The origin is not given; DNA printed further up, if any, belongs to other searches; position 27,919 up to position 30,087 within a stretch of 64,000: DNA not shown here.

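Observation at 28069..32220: Two amidohydrolase paralogs have replaced the canonical HxH metal-binding motif with S/N-D-G-D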

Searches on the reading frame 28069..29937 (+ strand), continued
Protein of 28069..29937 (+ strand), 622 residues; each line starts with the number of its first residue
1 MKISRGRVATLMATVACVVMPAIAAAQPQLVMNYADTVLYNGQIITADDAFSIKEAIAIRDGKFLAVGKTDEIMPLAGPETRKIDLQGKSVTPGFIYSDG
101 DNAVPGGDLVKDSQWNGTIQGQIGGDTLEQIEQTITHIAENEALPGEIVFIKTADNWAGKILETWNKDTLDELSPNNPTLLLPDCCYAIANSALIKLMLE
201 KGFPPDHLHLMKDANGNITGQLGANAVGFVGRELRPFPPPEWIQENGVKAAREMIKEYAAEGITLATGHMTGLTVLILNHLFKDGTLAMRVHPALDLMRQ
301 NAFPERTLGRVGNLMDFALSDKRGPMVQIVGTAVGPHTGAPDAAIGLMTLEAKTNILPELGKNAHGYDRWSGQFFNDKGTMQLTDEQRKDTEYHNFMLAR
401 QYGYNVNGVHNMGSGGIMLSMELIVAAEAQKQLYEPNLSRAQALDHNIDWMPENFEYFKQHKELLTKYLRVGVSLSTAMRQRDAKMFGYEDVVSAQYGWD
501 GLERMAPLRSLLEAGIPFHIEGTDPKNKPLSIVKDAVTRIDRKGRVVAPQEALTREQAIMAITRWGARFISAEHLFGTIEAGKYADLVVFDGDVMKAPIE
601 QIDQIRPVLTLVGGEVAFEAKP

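Call 22: search_solved_structures(query=A2, max_evalue=0.001, show_alignments=3)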
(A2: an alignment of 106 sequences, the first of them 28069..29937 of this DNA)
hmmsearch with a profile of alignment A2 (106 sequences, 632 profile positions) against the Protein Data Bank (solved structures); distinct sequences matched with E-value up to 0.001: 55.
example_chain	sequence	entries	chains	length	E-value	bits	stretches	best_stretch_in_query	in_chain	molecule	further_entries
4v1x_A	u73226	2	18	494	2e-15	59.2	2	510-601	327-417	ATRAZINE CHLOROHYDROLASE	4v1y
7ww2_A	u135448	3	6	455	2e-10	42.8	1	512-627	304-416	8-oxoguanine deaminase | Hydroxydechloroatrazine ethylaminohydrolase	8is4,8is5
4wgx_A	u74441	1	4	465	1.7e-09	39.7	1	558-605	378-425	Molinate hydrolase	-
3feq_A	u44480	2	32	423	1.8e-09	39.6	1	551-605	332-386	PUTATIVE AMIDOHYDROLASE | PROLIDASE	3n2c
4ub9_A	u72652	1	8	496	1.8e-09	39.6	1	558-605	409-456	Molinate hydrolase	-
4f0r_A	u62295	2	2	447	4.7e-09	38.2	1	512-605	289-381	5-methylthioadenosine/S-adenosylhomocysteine deaminase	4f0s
3ggm_A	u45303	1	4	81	5.1e-09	38.1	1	37-106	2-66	uncharacterized protein BT9727_2919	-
3icj_A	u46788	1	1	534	5.9e-09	37.9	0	506-605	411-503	uncharacterized metal-dependent hydrolase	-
4dyk_A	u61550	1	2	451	7.9e-09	37.5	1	513-601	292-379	AMIDOHYDROLASE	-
4gbd_A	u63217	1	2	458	8.3e-09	37.4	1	513-601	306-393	Putative uncharacterized protein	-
3ooq_A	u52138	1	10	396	1.3e-08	36.7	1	564-605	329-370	amidohydrolase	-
3egj_A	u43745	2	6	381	2.5e-08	35.8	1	562-603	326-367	N-acetylglucosamine-6-phosphate deacetylase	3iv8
6sj0_A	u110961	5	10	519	8.9e-08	34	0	554-599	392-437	Amidohydrolase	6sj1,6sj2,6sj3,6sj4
3hpa_A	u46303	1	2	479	5.8e-07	31.3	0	512-600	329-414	AMIDOHYDROLASE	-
3igh_X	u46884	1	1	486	1.1e-06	30.4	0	501-606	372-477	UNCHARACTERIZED METAL-DEPENDENT HYDROLASE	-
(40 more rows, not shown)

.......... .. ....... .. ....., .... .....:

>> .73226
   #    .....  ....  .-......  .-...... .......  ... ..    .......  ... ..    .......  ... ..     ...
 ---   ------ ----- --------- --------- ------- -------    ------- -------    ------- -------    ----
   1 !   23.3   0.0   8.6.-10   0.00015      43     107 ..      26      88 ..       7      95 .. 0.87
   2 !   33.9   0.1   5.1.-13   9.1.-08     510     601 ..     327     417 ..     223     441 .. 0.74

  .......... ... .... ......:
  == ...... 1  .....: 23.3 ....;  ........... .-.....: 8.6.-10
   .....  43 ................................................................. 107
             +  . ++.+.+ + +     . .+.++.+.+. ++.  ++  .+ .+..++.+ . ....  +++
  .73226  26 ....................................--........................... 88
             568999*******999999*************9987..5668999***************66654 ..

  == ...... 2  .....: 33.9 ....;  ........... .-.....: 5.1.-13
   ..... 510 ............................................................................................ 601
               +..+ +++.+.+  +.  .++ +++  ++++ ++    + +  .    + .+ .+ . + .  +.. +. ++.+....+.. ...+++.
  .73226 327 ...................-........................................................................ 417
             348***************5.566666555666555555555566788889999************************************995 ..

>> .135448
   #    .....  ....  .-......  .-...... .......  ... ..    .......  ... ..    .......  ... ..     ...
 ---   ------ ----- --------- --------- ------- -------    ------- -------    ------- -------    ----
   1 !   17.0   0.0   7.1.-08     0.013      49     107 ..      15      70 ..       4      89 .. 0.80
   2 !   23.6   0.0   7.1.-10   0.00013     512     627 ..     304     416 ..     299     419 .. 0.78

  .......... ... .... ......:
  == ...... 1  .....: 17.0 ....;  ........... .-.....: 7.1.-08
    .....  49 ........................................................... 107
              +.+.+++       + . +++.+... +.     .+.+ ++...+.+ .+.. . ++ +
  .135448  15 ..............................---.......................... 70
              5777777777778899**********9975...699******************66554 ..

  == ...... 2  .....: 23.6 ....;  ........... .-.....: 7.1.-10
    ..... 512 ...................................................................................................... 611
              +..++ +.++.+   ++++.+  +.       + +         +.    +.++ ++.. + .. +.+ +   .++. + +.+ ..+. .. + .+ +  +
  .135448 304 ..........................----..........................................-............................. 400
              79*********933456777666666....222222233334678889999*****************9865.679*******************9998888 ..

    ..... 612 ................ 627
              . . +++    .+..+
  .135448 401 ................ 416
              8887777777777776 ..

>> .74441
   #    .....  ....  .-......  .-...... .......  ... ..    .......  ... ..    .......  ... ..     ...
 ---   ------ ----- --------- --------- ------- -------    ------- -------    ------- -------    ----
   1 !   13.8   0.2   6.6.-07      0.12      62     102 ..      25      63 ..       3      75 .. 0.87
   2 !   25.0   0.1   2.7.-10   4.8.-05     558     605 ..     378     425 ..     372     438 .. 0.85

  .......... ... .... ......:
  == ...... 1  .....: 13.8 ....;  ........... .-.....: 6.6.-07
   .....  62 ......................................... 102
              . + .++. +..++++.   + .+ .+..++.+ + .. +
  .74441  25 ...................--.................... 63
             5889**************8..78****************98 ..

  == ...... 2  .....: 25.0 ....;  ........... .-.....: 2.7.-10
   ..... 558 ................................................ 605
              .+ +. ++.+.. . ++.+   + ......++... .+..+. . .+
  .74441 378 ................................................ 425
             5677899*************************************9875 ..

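Call 23: predict_structure(alignment_id=A2)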
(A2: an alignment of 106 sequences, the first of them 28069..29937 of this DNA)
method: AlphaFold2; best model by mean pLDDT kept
length: 622 residues; sequences in the alignment: 106
mean_pLDDT: 93.0   pTM: 0.89
mean pLDDT of the five models: 93.0, 92.8, 92.1, 91.0, 90.7
residues with pLDDT >= 90: 513; 70-90: 95; 50-70: 11; < 50: 3
segments of 3 or more residues with pLDDT < 50: none
pLDDT, mean of each block of 10 residues (from residue 1): 68 86 63 88 96 98 98 95 98 94 85 92 90 97 95 87 94 97 93 98 97 95 96 92 93 96 95 94 96 93 93 84 95 88 89 92 92 93 95 95 90 94 96 92 93 98 96 93 88 94 95 97 92 97 96 98 96 97 98 97 97 98 81
secondary structure, 60 per line:
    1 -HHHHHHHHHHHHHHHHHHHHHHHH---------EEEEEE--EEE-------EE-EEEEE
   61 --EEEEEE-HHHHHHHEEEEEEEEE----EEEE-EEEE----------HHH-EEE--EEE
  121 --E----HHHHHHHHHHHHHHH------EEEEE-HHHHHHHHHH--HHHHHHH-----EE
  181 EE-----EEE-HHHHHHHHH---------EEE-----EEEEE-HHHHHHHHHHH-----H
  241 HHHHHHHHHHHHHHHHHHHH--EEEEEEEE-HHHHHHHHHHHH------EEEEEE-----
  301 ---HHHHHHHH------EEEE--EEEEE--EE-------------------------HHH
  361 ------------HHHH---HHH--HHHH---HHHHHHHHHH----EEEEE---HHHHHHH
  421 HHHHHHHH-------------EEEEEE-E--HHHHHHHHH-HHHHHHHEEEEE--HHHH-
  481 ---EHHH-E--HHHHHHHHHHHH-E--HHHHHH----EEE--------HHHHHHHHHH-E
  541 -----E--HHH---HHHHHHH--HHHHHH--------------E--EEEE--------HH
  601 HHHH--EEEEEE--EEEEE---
elements in order: H2-25 E35-40 E43-45 E56-60 E63-68 H70-76 E77-85 E90-93 E95-98 E113-115 E118-120 H128-142 E149-153 H155-164 H167-173 E179-182 E188-190 H192-200 E210-212 E218-222 H224-234 H240-260 E263-270 H272-283 E290-295 H304-311 E318-321 E324-328 H373-376 H385-388 H392-401 E406-410 H414-428 E442-447 H452-460 H462-468 E469-473 H476-479 H492-503 H508-513 E518-520 H529-538 H555-561 H564-569 E587-590 H599-604 E607-612 E615-619

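Call 27: fold_search(model_id=the predicted structure, library=pdb)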
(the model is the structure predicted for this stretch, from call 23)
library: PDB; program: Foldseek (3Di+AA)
matches with E <= 10: 810; with E <= 0.001: 349
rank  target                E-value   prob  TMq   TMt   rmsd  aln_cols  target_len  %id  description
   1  3icj                  3.5e-24  1.00  0.50  0.64   7.8       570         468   18  Crystal structure of an uncharacterized metal-dependent hydrolase from pyrococcus furiosus (released 2009-07-28)
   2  3igh                  4.4e-23  1.00  0.53  0.66   7.0       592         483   15  Crystal structure of an uncharacterized metal-dependent hydrolase from pyrococcus horikoshii ot3 (released 2009-08-04)
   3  4v1x_A                1.1e-13  1.00  0.41  0.52  11.7       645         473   13  The structure of the hexameric atrazine chlorohydrolase, AtzA (released 2015-03-11)
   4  4lh8_B                1.2e-13  1.00  0.43  0.57   8.8       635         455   14  Triazine hydrolase from Arthobacter aurescens modified for maximum expression in E.coli (released 2014-05-21)
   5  2oof                  1.5e-13  1.00  0.41  0.59   8.8       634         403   12  The crystal structure of 4-imidazolone-5-propanoate amidohydrolase from environmental sample (released 2007-02-20)
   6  4v1x_E                1.9e-13  1.00  0.41  0.53  11.3       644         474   13  The structure of the hexameric atrazine chlorohydrolase, AtzA (released 2015-03-11)
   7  2q09                  1.9e-13  1.00  0.40  0.58   8.6       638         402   12  Crystal structure of Imidazolonepropionase from environmental sample with bound inhibitor 3-(2,5-Dioxo-imidazolidin-4-yl (released 2007-06-05)
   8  4l9x_A                2.0e-13  1.00  0.42  0.55   9.3       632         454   14  Triazine hydrolase from Arthobacter aurescens modified for maximum expression in E.coli (released 2014-05-21)
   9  4v1x_B                2.6e-13  1.00  0.41  0.52  11.8       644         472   13  The structure of the hexameric atrazine chlorohydrolase, AtzA (released 2015-03-11)
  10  4gbd_A                3.2e-13  1.00  0.44  0.60   9.0       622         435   14  Crystal Structure Of Adenosine Deaminase From Pseudomonas Aeruginosa Pao1 with bound Zn and methylthio-coformycin (released 2013-06-12)
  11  4cqd_B                6.6e-13  1.00  0.42  0.62   7.7       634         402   12  The reaction mechanism of the N-isopropylammelide isopropylaminohydrolase AtzC: insights from structural and mutagenes (released 2015-03-04)
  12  4cqc_A                7.0e-13  1.00  0.42  0.62   7.8       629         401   12  The reaction mechanism of the N-isopropylammelide isopropylaminohydrolase AtzC: insights from structural and mutagenes (released 2015-03-04)
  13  2gok_A                7.8e-13  1.00  0.41  0.61  10.3       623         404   12  Crystal structure of the imidazolonepropionase from Agrobacterium tumefaciens at 1.87 A resolution (released 2006-04-25)
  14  4l9x_B                7.8e-13  1.00  0.44  0.57   8.8       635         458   14  Triazine hydrolase from Arthobacter aurescens modified for maximum expression in E.coli (released 2014-05-21)
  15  3lnp                  8.3e-13  1.00  0.40  0.55  11.2       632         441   13  Crystal Structure of Amidohydrolase family Protein OLEI01672_1_465 from Oleispira antarctica (released 2010-02-16)
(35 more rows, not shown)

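Call 29: find_related_loci(query=window:28069-29937:+, collection=genome_contigs, flank=10000)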
Query window:28069-29937:+ (622 aa) in genome_contigs; peptide patterns used: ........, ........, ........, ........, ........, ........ (x = any residue, [..] = any of these).
58 stretches matched a pattern; 1 encode a relative of the query (tblastn E <= 1e-3); 1 distinct loci.
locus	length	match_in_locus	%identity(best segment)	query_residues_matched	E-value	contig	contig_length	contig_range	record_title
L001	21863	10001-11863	85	1-621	0e+0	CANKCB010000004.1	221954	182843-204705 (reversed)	MAG: Gammaproteobacteria bacterium isolate RH-27jun17-231 genome assembly, contig: RH-27jun17-C100, whole genome shotgun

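Call 31: find_encoding_contigs(protein=P0063, flank=10000, max_places=3)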
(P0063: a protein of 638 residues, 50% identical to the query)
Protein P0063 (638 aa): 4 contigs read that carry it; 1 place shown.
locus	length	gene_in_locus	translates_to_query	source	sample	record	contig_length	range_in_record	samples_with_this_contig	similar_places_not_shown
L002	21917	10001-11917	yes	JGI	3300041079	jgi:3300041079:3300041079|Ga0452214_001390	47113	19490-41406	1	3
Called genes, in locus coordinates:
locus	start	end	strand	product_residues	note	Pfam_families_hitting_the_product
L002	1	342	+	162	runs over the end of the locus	-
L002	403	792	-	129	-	PF13279:4HBT_2, PF03061:4HBT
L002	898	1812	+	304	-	PF03547:Mem_trans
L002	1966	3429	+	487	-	PF03055:RPE65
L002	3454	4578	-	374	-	PF04107:GCS2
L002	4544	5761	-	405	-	PF01546:Peptidase_M20, PF07687:M20_dimer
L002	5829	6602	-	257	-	PF27522:YDMC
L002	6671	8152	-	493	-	-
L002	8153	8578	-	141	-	-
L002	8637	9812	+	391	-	-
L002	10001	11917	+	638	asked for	PF07969:Amidohydro_3, PF01979:Amidohydro_1 (weak)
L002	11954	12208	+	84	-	-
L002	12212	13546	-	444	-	PF00557:Peptidase_M24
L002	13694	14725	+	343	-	PF09084:NMT1 (weak)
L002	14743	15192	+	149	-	PF13474:SnoaL_3, PF13577:SnoaL_4, PF14534:DUF4440, PF12680:SnoaL_2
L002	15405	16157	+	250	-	-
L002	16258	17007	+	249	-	-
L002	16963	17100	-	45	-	-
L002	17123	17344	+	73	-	-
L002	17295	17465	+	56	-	-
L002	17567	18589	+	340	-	PF01557:FAA_hydrolase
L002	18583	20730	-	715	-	PF06452:CBM9_1, PF19313:DUF5916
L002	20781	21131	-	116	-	-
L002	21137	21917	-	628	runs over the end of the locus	PF07969:Amidohydro_3, PF01979:Amidohydro_1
